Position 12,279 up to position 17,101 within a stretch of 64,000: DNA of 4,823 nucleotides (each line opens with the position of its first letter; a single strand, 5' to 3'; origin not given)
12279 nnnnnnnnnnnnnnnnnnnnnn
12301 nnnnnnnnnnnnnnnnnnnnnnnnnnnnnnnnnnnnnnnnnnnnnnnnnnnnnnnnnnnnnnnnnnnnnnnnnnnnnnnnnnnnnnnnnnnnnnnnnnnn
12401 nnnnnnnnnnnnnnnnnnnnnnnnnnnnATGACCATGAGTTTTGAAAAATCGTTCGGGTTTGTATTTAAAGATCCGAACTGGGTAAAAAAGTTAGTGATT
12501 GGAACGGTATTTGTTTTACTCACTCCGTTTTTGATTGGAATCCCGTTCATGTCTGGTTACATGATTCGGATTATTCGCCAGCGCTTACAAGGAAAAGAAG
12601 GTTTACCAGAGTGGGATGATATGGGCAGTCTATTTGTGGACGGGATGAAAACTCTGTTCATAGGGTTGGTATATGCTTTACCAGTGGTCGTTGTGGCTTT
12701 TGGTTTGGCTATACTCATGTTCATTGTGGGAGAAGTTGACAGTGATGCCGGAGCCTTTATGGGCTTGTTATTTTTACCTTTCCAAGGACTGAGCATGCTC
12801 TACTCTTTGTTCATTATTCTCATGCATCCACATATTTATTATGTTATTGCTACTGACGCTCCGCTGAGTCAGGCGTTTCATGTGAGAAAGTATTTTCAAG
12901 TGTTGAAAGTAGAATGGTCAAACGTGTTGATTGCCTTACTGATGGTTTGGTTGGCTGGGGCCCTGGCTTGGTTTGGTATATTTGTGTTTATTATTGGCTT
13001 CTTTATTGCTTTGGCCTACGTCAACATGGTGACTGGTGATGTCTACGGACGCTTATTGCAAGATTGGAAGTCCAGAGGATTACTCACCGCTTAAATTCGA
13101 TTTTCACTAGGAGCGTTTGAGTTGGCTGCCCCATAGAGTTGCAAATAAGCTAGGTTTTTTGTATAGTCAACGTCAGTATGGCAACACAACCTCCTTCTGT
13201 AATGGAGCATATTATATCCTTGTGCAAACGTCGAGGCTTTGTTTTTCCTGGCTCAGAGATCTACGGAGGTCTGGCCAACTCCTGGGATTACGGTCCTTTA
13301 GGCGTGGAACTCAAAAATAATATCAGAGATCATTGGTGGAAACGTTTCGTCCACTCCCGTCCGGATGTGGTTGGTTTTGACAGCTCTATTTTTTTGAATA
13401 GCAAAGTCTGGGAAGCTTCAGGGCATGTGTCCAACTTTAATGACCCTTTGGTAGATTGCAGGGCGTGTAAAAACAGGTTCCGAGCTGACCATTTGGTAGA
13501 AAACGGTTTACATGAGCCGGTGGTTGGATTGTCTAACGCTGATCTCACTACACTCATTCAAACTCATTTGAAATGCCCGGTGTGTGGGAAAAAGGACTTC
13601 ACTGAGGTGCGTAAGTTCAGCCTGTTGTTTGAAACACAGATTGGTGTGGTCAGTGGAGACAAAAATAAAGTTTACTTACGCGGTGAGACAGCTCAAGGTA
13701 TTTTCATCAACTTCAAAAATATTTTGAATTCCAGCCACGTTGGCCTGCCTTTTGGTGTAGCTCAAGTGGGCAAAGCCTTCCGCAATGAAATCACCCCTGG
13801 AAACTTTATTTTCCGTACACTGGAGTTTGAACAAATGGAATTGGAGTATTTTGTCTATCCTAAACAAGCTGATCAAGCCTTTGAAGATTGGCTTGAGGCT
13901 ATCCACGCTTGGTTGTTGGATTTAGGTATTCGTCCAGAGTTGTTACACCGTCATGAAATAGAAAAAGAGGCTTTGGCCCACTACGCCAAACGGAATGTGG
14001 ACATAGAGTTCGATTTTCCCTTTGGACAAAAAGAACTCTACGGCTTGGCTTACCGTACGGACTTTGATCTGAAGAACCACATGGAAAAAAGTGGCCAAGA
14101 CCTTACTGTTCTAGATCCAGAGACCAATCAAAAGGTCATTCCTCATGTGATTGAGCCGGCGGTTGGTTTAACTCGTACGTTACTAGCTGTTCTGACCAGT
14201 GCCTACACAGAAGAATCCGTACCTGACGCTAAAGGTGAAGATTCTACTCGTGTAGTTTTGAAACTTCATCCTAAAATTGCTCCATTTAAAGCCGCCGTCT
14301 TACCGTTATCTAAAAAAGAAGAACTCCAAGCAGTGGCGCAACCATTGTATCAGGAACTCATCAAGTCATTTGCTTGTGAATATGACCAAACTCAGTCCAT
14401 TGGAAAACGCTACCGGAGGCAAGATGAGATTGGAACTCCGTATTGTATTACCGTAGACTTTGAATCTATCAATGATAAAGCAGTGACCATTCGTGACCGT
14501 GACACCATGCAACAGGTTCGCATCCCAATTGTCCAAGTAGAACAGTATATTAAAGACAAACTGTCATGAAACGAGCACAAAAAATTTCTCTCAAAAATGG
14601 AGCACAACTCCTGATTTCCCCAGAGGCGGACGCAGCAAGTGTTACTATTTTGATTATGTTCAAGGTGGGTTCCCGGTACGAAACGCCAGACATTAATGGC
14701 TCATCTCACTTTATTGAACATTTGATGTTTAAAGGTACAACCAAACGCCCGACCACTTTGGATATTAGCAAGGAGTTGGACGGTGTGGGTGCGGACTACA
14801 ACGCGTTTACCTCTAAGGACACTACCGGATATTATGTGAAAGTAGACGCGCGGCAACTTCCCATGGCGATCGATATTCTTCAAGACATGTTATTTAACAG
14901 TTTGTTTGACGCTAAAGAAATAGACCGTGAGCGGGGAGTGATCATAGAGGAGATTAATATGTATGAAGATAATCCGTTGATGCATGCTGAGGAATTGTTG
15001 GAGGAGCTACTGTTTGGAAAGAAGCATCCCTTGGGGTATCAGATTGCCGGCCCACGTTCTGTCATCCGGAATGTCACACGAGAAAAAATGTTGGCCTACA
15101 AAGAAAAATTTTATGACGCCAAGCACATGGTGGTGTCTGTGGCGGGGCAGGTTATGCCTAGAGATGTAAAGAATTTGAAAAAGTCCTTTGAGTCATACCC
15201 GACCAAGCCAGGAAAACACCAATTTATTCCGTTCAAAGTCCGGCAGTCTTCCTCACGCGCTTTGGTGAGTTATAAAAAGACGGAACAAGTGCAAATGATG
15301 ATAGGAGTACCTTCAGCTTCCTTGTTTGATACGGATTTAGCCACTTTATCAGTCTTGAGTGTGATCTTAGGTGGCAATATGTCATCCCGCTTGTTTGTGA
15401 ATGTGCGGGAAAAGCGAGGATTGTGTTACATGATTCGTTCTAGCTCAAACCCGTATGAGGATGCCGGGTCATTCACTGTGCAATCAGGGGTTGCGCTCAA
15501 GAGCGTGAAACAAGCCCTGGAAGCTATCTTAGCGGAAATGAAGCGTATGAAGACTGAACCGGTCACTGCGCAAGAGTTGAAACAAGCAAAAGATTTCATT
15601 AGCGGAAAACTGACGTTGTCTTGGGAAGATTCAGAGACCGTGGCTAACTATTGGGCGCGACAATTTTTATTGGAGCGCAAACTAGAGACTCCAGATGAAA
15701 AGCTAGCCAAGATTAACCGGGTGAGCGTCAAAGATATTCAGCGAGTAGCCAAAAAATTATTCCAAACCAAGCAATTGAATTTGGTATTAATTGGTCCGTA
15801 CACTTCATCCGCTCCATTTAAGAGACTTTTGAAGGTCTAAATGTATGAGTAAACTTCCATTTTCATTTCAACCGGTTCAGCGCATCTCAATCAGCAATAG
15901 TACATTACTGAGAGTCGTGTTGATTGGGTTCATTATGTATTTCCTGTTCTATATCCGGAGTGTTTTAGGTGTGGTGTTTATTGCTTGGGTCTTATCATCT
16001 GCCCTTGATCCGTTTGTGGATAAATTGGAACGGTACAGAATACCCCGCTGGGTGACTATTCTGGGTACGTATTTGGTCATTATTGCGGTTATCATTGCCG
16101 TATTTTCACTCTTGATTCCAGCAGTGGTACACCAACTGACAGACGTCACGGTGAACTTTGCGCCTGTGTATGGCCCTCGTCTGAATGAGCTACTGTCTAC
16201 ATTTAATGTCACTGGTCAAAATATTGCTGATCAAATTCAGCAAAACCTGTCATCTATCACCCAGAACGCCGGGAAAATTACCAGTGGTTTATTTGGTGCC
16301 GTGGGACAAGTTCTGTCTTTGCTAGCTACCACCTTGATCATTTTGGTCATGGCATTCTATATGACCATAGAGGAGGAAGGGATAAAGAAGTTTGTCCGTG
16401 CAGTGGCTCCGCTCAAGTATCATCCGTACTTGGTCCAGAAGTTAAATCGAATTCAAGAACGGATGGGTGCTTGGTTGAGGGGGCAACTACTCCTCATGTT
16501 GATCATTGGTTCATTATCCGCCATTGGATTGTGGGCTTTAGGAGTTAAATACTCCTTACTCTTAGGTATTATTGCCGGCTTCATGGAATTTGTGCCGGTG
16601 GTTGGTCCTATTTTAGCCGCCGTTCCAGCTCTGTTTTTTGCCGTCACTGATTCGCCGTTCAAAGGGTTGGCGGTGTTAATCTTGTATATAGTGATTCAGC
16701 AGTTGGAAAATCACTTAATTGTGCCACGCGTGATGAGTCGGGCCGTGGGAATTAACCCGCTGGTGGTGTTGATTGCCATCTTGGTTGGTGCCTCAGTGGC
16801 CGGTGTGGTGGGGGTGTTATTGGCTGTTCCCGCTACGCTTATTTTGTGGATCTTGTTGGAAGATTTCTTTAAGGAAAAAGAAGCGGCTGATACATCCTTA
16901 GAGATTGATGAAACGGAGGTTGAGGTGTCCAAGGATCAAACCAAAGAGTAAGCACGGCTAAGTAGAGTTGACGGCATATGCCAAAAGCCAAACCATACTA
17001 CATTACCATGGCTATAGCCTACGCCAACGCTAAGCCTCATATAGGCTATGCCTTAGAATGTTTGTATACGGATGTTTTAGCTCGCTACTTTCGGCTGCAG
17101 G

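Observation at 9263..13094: Membrane-anchored ClpC/ClpA-type unfoldase co-transcribed with two small membrane proteins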

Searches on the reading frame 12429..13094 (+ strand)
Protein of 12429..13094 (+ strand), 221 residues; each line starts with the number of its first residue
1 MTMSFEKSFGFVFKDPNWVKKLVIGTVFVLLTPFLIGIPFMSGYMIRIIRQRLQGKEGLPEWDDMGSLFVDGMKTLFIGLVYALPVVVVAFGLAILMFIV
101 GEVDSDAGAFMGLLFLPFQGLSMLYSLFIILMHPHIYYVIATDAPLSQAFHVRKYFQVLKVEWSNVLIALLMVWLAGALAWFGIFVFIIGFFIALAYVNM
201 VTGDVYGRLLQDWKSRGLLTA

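Call 3: search_protein_families(library=pfam, proteins=[window:12429-13094:+], max_evalue=0.01)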
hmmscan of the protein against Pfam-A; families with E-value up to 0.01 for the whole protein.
window:12429-13094:+ (221 aa): 1 family
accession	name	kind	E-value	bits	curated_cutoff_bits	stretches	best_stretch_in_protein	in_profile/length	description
PF13197.11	DUF4013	-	2.6e-24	86.4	26.9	1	28-186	3-165/168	Protein of unknown function (DUF4013)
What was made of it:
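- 12429..13094 (+): DUF4013 polytopic membrane protein, with a 4-nt ATGA overlap onto the Clp gene. It is a lineage-specific third gene, not a core part. Pfam E = 2.6e-24 (call 3).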

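Call 4: search_protein_families(library=ncbifam, proteins=[window:12429-13094:+], max_evalue=0.01)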
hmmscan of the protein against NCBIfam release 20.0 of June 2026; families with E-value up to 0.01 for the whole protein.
window:12429-13094:+ (221 aa): 0 families

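Call 55: search_protein_families(library=padloc, proteins=[window:12429-13094:+], max_evalue=0.001)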
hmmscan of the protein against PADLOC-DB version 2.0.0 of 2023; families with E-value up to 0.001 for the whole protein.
window:12429-13094:+ (221 aa): 0 families

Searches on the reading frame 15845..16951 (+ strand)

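Call 38: search_protein_families(library=pfam, proteins=[window:15845-16951:+], max_evalue=0.00001)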
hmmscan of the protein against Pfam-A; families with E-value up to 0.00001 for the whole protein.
window:15845-16951:+ (368 aa): 1 family
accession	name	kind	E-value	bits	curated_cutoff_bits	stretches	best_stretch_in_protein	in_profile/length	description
PF01594.21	AI-2E_transport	-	1.4e-65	222.1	34.3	1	25-340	6-325/327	AI-2E family transporter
